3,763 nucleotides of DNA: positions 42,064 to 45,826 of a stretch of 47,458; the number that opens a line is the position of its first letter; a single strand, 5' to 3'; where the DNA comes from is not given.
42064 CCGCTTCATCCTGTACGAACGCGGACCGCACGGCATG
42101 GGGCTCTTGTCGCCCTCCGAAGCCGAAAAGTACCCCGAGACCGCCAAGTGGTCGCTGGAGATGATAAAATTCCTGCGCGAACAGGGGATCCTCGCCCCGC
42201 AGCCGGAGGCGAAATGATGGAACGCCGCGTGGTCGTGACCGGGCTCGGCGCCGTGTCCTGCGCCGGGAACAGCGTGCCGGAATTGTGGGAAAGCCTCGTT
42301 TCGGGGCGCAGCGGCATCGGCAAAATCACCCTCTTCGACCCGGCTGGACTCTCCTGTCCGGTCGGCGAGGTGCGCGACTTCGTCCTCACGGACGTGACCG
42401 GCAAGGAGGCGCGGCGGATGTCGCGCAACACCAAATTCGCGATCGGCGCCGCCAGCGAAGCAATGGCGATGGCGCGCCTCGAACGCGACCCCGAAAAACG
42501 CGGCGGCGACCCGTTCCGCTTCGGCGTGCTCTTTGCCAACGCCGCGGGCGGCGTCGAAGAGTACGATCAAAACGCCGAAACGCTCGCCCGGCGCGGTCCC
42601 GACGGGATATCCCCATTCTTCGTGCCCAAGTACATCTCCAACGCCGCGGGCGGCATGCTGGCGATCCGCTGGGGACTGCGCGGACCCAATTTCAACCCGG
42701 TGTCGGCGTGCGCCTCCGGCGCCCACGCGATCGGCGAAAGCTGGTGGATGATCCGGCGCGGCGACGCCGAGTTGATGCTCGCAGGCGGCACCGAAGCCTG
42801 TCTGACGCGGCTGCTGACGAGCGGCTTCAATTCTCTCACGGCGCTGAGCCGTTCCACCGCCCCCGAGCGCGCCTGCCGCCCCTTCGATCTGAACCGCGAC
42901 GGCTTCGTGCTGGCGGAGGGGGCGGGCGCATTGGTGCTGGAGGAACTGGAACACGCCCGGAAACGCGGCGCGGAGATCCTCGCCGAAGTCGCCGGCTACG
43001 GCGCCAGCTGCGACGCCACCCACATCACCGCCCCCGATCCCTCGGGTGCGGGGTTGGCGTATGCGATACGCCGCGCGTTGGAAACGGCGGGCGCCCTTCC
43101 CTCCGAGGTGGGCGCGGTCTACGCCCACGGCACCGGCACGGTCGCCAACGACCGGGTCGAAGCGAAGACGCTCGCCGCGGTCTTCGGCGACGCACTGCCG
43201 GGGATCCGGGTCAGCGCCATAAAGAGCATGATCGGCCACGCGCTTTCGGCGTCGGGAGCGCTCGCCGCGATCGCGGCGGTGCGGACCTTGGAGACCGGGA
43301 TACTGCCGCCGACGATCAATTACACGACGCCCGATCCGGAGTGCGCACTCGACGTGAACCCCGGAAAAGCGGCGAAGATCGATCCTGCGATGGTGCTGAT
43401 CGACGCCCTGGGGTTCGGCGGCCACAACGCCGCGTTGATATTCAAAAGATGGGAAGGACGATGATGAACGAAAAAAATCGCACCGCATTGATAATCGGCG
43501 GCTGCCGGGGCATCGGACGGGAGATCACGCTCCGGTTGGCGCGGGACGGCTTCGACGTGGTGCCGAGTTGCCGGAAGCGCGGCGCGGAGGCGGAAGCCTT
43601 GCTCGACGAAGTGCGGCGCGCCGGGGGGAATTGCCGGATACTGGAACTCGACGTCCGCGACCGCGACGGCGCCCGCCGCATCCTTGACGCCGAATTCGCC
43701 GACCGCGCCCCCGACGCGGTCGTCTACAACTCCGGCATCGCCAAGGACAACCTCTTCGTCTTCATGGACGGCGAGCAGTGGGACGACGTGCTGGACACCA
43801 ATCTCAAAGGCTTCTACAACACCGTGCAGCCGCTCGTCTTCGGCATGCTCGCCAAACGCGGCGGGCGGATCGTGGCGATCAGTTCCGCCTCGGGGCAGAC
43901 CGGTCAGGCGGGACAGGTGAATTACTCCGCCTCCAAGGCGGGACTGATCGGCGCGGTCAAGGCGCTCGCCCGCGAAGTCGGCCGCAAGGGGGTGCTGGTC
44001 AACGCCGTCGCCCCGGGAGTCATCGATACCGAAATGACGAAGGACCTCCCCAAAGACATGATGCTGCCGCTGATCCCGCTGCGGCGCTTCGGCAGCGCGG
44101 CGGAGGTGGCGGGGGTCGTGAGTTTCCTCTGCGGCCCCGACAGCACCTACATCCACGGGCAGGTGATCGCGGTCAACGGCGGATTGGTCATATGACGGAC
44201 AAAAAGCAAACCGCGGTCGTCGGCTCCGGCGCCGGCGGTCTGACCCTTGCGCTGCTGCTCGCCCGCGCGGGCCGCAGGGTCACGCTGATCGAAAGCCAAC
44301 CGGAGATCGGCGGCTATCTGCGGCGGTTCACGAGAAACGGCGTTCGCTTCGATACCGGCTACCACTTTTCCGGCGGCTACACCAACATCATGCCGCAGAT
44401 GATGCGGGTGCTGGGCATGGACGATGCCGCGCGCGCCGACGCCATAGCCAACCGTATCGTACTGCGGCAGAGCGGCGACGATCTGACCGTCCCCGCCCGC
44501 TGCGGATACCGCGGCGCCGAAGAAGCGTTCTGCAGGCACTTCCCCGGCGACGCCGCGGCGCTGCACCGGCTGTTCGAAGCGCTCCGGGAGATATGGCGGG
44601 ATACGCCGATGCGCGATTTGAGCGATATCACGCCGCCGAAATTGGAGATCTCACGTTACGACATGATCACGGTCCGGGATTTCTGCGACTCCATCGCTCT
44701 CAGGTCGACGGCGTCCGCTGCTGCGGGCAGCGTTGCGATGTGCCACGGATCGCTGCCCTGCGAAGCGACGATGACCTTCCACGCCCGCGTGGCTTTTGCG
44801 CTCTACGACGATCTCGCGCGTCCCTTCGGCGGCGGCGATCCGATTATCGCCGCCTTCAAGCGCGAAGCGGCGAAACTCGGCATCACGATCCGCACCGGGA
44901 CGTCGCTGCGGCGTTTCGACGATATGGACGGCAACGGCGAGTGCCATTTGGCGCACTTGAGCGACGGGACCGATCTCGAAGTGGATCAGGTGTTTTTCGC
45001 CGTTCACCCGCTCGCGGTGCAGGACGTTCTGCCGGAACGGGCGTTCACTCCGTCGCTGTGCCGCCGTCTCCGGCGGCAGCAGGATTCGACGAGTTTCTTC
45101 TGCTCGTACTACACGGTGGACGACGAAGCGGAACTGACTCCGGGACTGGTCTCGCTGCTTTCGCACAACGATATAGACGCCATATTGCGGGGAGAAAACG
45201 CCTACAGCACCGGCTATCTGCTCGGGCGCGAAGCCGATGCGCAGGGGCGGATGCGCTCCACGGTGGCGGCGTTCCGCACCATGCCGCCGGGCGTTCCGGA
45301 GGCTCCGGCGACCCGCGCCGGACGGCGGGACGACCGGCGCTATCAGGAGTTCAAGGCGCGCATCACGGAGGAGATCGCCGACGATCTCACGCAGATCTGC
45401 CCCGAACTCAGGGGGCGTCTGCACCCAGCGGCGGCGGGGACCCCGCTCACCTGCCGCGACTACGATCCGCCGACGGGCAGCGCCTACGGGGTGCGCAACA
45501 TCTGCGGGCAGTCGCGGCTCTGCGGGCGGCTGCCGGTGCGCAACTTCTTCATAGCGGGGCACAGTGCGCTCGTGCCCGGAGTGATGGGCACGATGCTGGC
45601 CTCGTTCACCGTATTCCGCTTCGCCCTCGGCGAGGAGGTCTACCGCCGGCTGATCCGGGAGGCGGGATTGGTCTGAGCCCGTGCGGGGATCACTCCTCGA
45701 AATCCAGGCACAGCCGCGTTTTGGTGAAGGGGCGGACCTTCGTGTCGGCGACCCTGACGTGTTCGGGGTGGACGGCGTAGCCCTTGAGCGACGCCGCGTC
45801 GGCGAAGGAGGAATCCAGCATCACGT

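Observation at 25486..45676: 20-kb aryl-polyene-type (type II FAS/PKS + lipid anchoring + envelope export) cluster with non-canonical gene content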

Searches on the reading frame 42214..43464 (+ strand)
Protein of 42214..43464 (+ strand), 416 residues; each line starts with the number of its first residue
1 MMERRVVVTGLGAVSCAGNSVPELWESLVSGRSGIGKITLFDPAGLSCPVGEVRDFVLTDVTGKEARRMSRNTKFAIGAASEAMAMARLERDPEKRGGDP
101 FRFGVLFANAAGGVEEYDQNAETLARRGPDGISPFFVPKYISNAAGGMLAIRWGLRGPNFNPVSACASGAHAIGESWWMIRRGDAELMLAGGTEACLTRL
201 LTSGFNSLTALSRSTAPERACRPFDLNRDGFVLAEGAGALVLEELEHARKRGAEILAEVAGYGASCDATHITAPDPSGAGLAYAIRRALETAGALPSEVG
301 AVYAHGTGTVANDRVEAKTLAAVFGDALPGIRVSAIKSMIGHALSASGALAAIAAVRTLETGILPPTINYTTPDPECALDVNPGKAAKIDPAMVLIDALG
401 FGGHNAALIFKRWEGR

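Call 8: search_protein_families(library=pfam, proteins=[window:42214-43464:+], max_evalue=0.01)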
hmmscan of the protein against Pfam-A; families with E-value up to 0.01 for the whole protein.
window:42214-43464:+ (416 aa): 3 families
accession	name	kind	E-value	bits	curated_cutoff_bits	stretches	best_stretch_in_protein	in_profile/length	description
PF00109.32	ketoacyl-synt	-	2.5e-46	158.8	20.8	1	4-248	2-252/252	Beta-ketoacyl synthase, N-terminal domain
PF02801.28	Ketoacyl-synt_C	-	2.1e-33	115.3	20.8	1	256-370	1-118/119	Beta-ketoacyl synthase, C-terminal domain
PF00108.29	Thiolase_N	-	2.3e-05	24.3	26.4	1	165-195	84-114/260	Thiolase, N-terminal domain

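Call 10: search_protein_families(library=ncbifam, proteins=[window:42214-43464:+], max_evalue=0.01)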
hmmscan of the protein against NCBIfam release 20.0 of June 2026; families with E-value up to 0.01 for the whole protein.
window:42214-43464:+ (416 aa): 30 families (the best 25 are shown)
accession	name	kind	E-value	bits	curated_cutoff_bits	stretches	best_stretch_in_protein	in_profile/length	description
TIGR03150.1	fabF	equivalog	2.7e-142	474.3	493.75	1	4-411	1-407/407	beta-ketoacyl-ACP synthase II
NF005589.0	PRK07314.1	subfamily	2e-137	458.4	387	1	1-413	1-412/413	beta-ketoacyl-ACP synthase II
NF004970.0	PRK06333.1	subfamily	3.3e-121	405.1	525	1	1-414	1-423/424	beta-ketoacyl-ACP synthase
NF006274.0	PRK08439.1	equivalog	2.7e-109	365.6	621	1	4-412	2-405/406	beta-ketoacyl-ACP synthase II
NF006434.0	PRK08722.1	equivalog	7.5e-97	324.8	759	1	1-412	1-413/414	beta-ketoacyl-ACP synthase II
NF005076.0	PRK06501.1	equivalog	2e-85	287.2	629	1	6-411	13-421/425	beta-ketoacyl-ACP synthase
NF006587.0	PRK09116.1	equivalog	6.2e-84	282.1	470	1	4-414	2-408/408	beta-ketoacyl-ACP synthase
NF005935.0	PRK07967.1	equivalog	2.3e-76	257.3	630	1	4-414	2-405/406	beta-ketoacyl-ACP synthase I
NF005916.1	PRK07910.1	equivalog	5.7e-76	256.1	560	1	5-412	13-417/418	KasA/KasB family beta-ketoacyl-ACP synthase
NF058662.1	cispenta_AmcF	equivalog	6.8e-66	222.7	325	2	163-411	126-368/369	cispentacin biosynthesis acyltransferase subunit AmcF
NF004618.0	PRK05952.1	equivalog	5.3e-65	219.8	455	2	149-412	130-382/384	beta-ketoacyl-ACP synthase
NF006618.0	PRK09185.1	subfamily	1e-64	219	407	1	4-412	3-392/394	beta-ketoacyl-ACP synthase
NF005490.0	PRK07103.1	equivalog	1.9e-61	208.4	445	1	2-412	2-412/414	polyketide beta-ketoacyl:acyl carrier protein synthase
NF045894.1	PKS_plus_SDR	equivalog_domain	1.5e-39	135.5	1740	1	124-377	131-383/1515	type I polyketide synthase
NF040607.1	mycolic_Pks13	equivalog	2e-37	128.3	2100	1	153-410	258-523/1680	polyketide synthase Pks13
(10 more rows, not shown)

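Call 76: find_homologous_proteins(query=window:42214-43464:+, max_evalue=1e-60)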
Query window:42214-43464:+ (416 aa): 7949 proteins with E <= 1e-60 among 8000 candidates; the best 120 are listed.
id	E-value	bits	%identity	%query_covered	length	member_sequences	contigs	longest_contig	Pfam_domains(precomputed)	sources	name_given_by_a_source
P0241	6.5e-271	916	100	100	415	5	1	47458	PF00109.33,PF00108.30,PF02801.29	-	-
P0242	2.8e-210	717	79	100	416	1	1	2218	PF00109.33,PF02801.29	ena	-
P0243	7.3e-210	715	79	100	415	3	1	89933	PF00109.33,PF02801.29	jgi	-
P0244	1.5e-206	704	78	100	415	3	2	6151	PF00109.33,PF02801.29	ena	-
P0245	3.0e-205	700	78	99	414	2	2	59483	PF00109.33,PF02801.29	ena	-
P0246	3.4e-202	690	76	99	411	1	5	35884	PF00109.33,PF02801.29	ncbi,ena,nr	ncbi:MAG: beta-ketoacyl-ACP synthase II [Lentisphaeria bacterium]|nr:beta-ketoacyl-ACP synthase II [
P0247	3.7e-200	683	75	100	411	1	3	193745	PF00109.33,PF00108.30,PF02801.29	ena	-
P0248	3.6e-198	677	75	100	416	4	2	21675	PF00109.33,PF02801.29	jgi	-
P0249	4.2e-198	677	75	100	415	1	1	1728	PF00109.33,PF02801.29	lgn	-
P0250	9.6e-198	675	74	100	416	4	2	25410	PF00109.33,PF02801.29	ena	-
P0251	6.2e-197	673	73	100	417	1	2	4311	PF00109.33,PF02801.29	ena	-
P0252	7.4e-197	673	74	100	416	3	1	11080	PF00109.33,PF02801.29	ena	-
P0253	3.3e-195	667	74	100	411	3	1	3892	PF00109.33,PF00108.30,PF02801.29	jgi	jgi:3-oxoacyl-[acyl-carrier-protein] synthase II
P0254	4.1e-194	663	74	100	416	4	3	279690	PF00109.33,PF02801.29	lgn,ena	-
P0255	8.1e-193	659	74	100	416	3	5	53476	PF00109.33,PF02801.29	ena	-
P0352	2.6e-124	434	51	100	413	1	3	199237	PF00109.33,PF00108.30,PF02801.29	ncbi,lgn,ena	-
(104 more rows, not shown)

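Call 77: find_encoding_contigs(protein=P0254, flank=10000, max_places=1)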
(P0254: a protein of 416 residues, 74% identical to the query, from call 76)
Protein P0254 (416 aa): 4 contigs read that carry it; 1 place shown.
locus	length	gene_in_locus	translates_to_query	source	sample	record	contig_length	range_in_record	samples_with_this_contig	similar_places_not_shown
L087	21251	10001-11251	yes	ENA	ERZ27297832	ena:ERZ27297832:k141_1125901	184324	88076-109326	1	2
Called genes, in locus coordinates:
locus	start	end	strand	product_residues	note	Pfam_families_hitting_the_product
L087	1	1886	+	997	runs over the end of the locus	-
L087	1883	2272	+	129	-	PF21089:PKS_DH_N (weak), PF22818:ApeI-like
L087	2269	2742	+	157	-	PF13279:4HBT_2, PF03061:4HBT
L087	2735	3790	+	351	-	PF00109:ketoacyl-synt, PF08545:ACP_syn_III (faint), PF02801:Ketoacyl-synt_C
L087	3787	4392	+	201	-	-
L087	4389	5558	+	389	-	PF00535:Glycos_transf_2, PF09835:DUF2062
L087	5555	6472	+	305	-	PF03279:Lip_A_acyltrans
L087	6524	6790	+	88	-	PF00550:PP-binding (weak)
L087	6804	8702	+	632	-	PF00109:ketoacyl-synt, PF00108:Thiolase_N (weak), PF08545:ACP_syn_III (faint), PF02801:Ketoacyl-synt_C, PF13723:Ketoacyl-synt_2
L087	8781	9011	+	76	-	-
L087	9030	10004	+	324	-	PF20434:BD-FAE, PF07859:Abhydrolase_3, PF00326:Peptidase_S9 (faint)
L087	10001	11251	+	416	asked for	PF00109:ketoacyl-synt, PF02801:Ketoacyl-synt_C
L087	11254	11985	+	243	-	PF00106:adh_short, PF08659:KR, PF13561:adh_short_C2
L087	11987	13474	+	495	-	PF00890:FAD_binding_2 (faint), PF01266:DAO (weak), PF01593:Amino_oxidase, PF07992:Pyr_redox_2 (faint), PF13450:NAD_binding_8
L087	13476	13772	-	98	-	PF07876:Dabb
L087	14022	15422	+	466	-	PF00209:SNF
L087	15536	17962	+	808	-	PF16126:DUF4838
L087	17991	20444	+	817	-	PF16126:DUF4838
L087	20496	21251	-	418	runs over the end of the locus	PF07690:MFS_1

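Call 78: find_encoding_contigs(protein=P0352, flank=6000, max_places=1)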
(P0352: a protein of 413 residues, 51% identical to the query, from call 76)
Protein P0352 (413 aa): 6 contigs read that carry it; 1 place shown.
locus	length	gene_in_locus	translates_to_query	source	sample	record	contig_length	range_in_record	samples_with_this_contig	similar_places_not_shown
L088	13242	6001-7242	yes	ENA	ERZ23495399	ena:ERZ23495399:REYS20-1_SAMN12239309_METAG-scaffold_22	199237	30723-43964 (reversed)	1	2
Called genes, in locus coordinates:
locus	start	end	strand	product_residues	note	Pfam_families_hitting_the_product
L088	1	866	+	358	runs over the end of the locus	PF04551:GcpE, PF26540:GcpE_C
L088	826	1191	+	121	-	PF02152:FolB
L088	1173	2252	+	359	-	PF00990:GGDEF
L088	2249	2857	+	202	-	PF02677:QueH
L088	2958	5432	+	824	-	PF02574:S-methyl_trans, PF00809:Pterin_bind, PF03599:CdhD, PF02607:B12-binding_2, PF02310:B12-binding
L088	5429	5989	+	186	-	PF00156:Pribosyltran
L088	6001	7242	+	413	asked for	PF00109:ketoacyl-synt, PF00108:Thiolase_N (faint), PF02801:Ketoacyl-synt_C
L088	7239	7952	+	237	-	PF14622:Ribonucleas_3_3, PF00636:Ribonuclease_3, PF00035:dsrm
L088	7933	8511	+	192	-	PF02545:Maf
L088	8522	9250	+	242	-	-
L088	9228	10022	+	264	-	PF00072:Response_reg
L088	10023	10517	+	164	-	PF02542:YgbB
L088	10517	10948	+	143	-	PF22817:ApeP-like (weak), PF07977:FabA, PF22818:ApeI-like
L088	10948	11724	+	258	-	PF21711:DCTN5 (faint), PF25084:LbH_EIF2B (weak), PF25087:GMPPB_C (weak), PF00132:Hexapep, PF13720:Acetyltransf_11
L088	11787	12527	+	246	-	PF12706:Lactamase_B_2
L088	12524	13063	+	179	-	PF03266:NTPase_1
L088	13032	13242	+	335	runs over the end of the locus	PF01430:HSP33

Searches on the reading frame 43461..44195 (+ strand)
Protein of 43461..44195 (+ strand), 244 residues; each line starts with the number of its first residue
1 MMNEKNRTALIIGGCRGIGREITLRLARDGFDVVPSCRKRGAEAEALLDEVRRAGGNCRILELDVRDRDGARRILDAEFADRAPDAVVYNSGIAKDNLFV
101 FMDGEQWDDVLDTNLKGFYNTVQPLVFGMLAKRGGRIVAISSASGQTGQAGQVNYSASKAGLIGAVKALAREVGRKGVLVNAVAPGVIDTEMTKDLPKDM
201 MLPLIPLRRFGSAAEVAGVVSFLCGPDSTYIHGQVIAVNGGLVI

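Call 8: search_protein_families(library=pfam, proteins=[window:43461-44195:+], max_evalue=0.01)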
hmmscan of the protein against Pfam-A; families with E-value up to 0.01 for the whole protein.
window:43461-44195:+ (244 aa): 5 families
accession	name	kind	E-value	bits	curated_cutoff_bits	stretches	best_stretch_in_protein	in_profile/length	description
PF13561.12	adh_short_C2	-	1.7e-47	162.5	27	1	16-242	6-235/236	Enoyl-(Acyl carrier protein) reductase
PF00106.31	adh_short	-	4.7e-47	160.4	26.6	1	8-199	2-193/195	short chain dehydrogenase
PF08659.16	KR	-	1.7e-17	64.3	22.6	1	8-178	2-168/180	KR domain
PF01370.27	Epimerase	-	0.00062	19.7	20.9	1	9-121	1-98/240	NAD dependent epimerase/dehydratase family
PF23441.1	SDR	-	0.0061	16.4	27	0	158-193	166-199/258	SDR-like rossmann domain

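Call 10: search_protein_families(library=ncbifam, proteins=[window:43461-44195:+], max_evalue=0.01)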
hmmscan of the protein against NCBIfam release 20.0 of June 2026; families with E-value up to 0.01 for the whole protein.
window:43461-44195:+ (244 aa): 233 families (the best 25 are shown)
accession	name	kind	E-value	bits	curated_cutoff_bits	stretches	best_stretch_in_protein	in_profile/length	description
NF004200.0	PRK05653.1-5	equivalog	7.1e-84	281.1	273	1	6-243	2-242/242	3-oxoacyl-ACP reductase FabG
NF053542.1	FlxB_rubin_SDR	equivalog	9.9e-79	264.4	340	1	8-242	2-239/239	flexirubin biosynthesis SDR family reductase FlxB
TIGR01831.1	fabG_rel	equivalog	1.5e-75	253.6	338.85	1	10-243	2-239/239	3-ketoacyl-ACP reductase FabG2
TIGR01830.1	3oxo_ACP_reduc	equivalog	1.1e-72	244.6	297.75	1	9-243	1-239/239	3-oxoacyl-[acyl-carrier-protein] reductase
NF009466.0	PRK12826.1-2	subfamily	2.4e-67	227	222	1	5-242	2-244/248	3-oxoacyl-ACP reductase FabG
NF004197.0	PRK05653.1-1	equivalog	3.4e-67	226.7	332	1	5-243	6-247/249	3-oxoacyl-ACP reductase FabG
TIGR01829.1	AcAcCoA_reduct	subfamily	7.8e-66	222.2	302.1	1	7-242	1-240/242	acetoacetyl-CoA reductase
NF004198.0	PRK05653.1-3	equivalog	1.1e-62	211.7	296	1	3-244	4-248/248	3-oxoacyl-ACP reductase FabG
NF009464.0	PRK12824.1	subfamily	2.5e-61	207.5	269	1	6-242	2-242/245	3-oxoacyl-ACP reductase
NF047420.2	EF_P_mod_YmfI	equivalog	3.5e-58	197.1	238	1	8-242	1-235/236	elongation factor P 5-aminopentanone reductase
NF004199.0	PRK05653.1-4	equivalog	4e-54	183.8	301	1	5-243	4-246/247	3-oxoacyl-ACP reductase FabG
NF040605.2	mycolic_FabG1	exception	9.9e-54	182.6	420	1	7-242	2-229/233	3-oxoacyl-ACP reductase FabG1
NF009546.0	PRK12935.1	equivalog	4.6e-53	180.3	418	1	3-243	3-246/247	acetoacetyl-CoA reductase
NF006110.0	PRK08261.1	equivalog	9.5e-53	179.7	410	1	5-240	213-448/454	3-oxoacyl-ACP reductase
NF042966.1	AcAcCoAred_PhaB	equivalog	1.5e-50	172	436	1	8-240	10-236/240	acetoacetyl-CoA reductase PhaB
NF004202.0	PRK05653.2-2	equivalog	8.3e-44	150.1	333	1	5-243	6-248/259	3-oxoacyl-ACP reductase FabG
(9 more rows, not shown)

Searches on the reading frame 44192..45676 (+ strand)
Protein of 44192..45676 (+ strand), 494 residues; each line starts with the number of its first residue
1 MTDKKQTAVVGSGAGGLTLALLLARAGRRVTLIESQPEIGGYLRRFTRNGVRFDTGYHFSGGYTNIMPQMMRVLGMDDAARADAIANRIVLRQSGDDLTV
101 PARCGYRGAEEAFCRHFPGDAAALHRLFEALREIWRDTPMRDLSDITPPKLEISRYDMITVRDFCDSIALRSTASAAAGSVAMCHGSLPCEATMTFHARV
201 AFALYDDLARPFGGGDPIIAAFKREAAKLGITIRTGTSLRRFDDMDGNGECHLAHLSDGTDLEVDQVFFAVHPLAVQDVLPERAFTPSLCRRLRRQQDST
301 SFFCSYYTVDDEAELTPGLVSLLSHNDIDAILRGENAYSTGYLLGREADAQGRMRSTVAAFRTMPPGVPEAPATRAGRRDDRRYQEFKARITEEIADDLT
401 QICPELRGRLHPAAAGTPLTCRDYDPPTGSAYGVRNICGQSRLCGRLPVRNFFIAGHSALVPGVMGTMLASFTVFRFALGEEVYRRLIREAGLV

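Call 8: search_protein_families(library=pfam, proteins=[window:44192-45676:+], max_evalue=0.01)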
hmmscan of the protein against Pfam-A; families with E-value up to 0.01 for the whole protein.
window:44192-45676:+ (494 aa): 10 families
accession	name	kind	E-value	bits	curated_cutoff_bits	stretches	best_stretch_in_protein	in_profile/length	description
PF01593.30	Amino_oxidase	-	9.1e-17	61.9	19.8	1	15-465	2-428/443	Flavin containing amine oxidoreductase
PF13450.12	NAD_binding_8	-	4.8e-14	52.8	21.9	1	9-63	1-55/68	NAD(P)-binding Rossmann-like domain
PF07992.20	Pyr_redox_2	-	2e-10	41.1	26.1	2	5-56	143-203/291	Pyridine nucleotide-disulphide oxidoreductase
PF01266.30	DAO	-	4.2e-07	30.3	27.9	1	8-41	3-37/353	FAD dependent oxidoreductase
PF00890.30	FAD_binding_2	-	7.6e-07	29.1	20.4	1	8-242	3-168/414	FAD binding domain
PF00070.33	Pyr_redox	-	2.4e-06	28.4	22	1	7-40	2-35/82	Pyridine nucleotide-disulphide oxidoreductase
PF12831.13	FAD_oxidored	-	3.4e-06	27.1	27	1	8-61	3-53/416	FAD dependent oxidoreductase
PF01494.25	FAD_binding_3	-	3.7e-05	23.5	22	1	6-37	3-34/349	FAD binding domain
PF03486.20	HI0933_like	-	0.00018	21.5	50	1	6-41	2-37/244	HI0933-like protein Rossmann domain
PF02558.23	ApbA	-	0.0047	17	22.2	1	8-37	2-31/150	Ketopantoate reductase PanE/ApbA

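Call 10: search_protein_families(library=ncbifam, proteins=[window:44192-45676:+], max_evalue=0.01)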
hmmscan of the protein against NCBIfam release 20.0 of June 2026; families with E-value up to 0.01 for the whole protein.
window:44192-45676:+ (494 aa): 61 families (the best 25 are shown)
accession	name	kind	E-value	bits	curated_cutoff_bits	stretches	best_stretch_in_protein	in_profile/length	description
TIGR02734.1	crtI_fam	subfamily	9.7e-17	60.8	238.1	1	8-56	2-50/504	phytoene desaturase family protein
NF005560.0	PRK07233.1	equivalog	8.6e-13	47.9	252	1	6-79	2-75/435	hypothetical protein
TIGR02733.1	desat_CrtD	equivalog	4.4e-12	45.4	549.7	1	5-76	2-75/492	C-3',4' desaturase CrtD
TIGR03467.1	HpnE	equivalog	5.6e-12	45.7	283.05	1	8-81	2-77/430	hydroxysqualene dehydroxylase HpnE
NF045637.1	carotdesatCrtDProt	equivalog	5.4e-10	38.4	580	1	8-56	2-50/485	1-hydroxycarotenoid 3,4-desaturase CrtD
NF058655.1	CrtID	equivalog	6.7e-10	38.4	640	1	8-57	2-51/478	bifunctional phytoene desaturase/3,4-desaturase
NF005545.0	PRK07208.1-1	equivalog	9.2e-09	34.2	451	1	3-58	6-62/504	hypothetical protein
TIGR00562.1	proto_IX_ox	equivalog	2.6e-08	32.9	97.85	1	4-103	2-104/470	protoporphyrinogen oxidase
NF005548.0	PRK07208.1-4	equivalog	8.5e-08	31.2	389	1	3-58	2-57/488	hypothetical protein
NF005547.0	PRK07208.1-3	equivalog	9.7e-08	31.2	380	1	1-78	1-79/465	hypothetical protein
NF004833.1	PRK06185.1-1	subfamily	2.2e-07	30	488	1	5-46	3-41/403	FAD-dependent oxidoreductase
NF009410.0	PRK12771.1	subfamily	3.9e-07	29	516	1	5-44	139-178/566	NAD(P)-binding protein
NF006130.0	PRK08274.1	equivalog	1.3e-06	27.5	369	0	6-53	7-54/467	FAD-dependent tricarballylate dehydrogenase TcuA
TIGR02730.1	carot_isom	equivalog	1.8e-06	27.1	586.9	1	8-137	4-135/493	carotenoid isomerase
TIGR02485.1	CobZ_N-term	equivalog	6.6e-06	25.1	372.55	0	211-256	123-168/437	FAD-dependent tricarballylate dehydrogenase TcuA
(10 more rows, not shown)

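Call 88: search_solved_structures(query=window:44192-45676:+, max_evalue=0.001)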
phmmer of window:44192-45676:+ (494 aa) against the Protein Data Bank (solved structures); distinct sequences matched with E-value up to 0.001: 3.
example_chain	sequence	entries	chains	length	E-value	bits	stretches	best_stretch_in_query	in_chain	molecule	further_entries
5mog_A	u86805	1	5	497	0.00011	24.2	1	5-79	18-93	Phytoene dehydrogenase, chloroplastic/chromoplastic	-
4rep_A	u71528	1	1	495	0.00041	22.4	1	5-57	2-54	Gamma-carotene desaturase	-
1sez_A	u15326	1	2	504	0.00073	21.6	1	4-102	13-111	Protoporphyrinogen oxidase, mitochondrial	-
